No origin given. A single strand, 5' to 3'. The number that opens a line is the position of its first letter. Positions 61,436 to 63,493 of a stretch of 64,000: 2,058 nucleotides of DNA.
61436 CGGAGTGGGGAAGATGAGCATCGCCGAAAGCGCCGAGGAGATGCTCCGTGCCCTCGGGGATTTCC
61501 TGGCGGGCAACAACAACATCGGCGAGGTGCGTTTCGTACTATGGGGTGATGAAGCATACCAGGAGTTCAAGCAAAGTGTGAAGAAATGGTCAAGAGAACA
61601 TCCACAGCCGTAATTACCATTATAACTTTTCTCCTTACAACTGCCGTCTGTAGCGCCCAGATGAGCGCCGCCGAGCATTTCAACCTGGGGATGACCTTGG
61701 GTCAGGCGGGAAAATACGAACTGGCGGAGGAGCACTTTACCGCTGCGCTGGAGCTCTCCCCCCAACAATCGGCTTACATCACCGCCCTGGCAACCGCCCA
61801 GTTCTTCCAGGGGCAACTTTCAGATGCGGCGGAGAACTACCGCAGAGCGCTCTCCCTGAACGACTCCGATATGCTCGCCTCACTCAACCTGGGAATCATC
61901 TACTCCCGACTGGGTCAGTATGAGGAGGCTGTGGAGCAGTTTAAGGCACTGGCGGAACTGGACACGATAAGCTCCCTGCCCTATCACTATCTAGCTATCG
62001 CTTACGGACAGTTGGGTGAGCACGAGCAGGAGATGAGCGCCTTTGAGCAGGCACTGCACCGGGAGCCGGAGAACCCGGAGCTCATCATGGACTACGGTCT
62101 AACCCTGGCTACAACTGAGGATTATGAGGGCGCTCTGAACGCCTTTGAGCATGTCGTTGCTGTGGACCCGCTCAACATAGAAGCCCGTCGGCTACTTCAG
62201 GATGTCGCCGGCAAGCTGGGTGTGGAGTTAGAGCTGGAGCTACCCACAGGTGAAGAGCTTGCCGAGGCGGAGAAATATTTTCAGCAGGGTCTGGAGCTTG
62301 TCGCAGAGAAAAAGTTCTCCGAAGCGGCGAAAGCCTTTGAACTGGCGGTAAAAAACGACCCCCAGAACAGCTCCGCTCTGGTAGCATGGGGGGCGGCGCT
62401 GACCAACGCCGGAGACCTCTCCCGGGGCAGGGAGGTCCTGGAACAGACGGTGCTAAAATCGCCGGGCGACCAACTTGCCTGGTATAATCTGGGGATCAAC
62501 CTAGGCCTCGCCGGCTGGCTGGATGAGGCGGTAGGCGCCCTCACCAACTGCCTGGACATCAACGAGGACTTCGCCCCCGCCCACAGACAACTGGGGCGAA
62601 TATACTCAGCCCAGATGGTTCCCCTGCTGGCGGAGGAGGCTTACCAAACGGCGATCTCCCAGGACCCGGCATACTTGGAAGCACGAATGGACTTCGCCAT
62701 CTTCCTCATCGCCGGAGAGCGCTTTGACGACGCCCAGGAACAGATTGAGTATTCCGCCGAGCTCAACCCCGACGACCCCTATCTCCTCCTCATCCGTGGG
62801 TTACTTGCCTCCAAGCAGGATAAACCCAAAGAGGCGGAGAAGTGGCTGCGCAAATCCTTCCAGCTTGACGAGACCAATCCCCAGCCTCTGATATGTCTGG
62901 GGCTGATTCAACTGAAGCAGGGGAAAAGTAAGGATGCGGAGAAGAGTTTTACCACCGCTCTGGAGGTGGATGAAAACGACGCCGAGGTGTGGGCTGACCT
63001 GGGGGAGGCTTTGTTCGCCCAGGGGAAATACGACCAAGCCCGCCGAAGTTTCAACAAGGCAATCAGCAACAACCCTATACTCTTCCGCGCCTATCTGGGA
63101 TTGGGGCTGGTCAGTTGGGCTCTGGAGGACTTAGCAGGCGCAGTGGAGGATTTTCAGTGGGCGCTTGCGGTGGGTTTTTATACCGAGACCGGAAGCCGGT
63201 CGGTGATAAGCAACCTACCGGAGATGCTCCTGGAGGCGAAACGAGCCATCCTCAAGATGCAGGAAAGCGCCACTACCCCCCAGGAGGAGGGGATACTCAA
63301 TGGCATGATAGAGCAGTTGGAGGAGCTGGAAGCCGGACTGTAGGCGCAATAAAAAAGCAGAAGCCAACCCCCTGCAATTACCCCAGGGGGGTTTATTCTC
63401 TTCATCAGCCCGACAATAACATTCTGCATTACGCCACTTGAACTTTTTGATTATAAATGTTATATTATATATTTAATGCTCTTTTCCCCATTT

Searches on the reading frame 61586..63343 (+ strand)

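Call 27: search_protein_families(library=pfam, proteins=[window:61586-63343:+], max_evalue=0.001)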
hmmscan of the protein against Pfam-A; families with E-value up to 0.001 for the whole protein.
window:61586-63343:+ (585 aa): 28 families (the best 25 are shown)
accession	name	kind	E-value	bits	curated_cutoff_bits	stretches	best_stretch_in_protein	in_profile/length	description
PF07719.23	TPR_2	-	2.4e-54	177.4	27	3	466-497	1-32/34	Tetratricopeptide repeat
PF00515.34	TPR_1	-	7.5e-51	168.4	27.8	3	466-497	1-32/34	Tetratricopeptide repeat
PF13181.12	TPR_8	-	2.2e-40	133.8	25.7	2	466-497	1-32/34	Tetratricopeptide repeat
PF13431.12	TPR_17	-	2.7e-40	133.7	24.4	2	455-486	2-33/34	Tetratricopeptide repeat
PF13432.12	TPR_16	-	6.4e-40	135.6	32.7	3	438-497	3-62/65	Tetratricopeptide repeat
PF14559.12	TPR_19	-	7.6e-40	135.5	25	5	443-496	2-55/68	Tetratricopeptide repeat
PF13428.12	TPR_14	-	5.9e-34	113.5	23.5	1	467-507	2-42/44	Tetratricopeptide repeat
PF13414.12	TPR_11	-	3.5e-33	113.5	26.8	3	473-511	1-39/42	TPR repeat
PF13424.12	TPR_12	-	2.8e-28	98.3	30.1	4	96-158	2-66/77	Tetratricopeptide repeat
PF23914.1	TPR_CcmH_CycH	-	7.5e-25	88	42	2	421-527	39-148/158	Cytochrome c-type biogenesis protein H TPR domain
PF13371.12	TPR_9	-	7.7e-23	80.7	35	1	142-203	7-68/73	Tetratricopeptide repeat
PF13176.12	TPR_7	-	8.8e-16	57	27.9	0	100-125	3-28/36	Tetratricopeptide repeat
PF25060.1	ARM_TT21_2nd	-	2e-13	50.9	27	0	53-149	48-144/270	Tetratricopeptide repeat protein 21 second ARM domain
PF12895.13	ANAPC3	-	2.8e-13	50.4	27.2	0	387-455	12-79/82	Anaphase-promoting complex, cyclosome, subunit 3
PF24575.1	TPR_Slam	-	4.2e-13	50.1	35.2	0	348-386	65-103/104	Surface lipoprotein assembly modifier, N-terminal TPR repeats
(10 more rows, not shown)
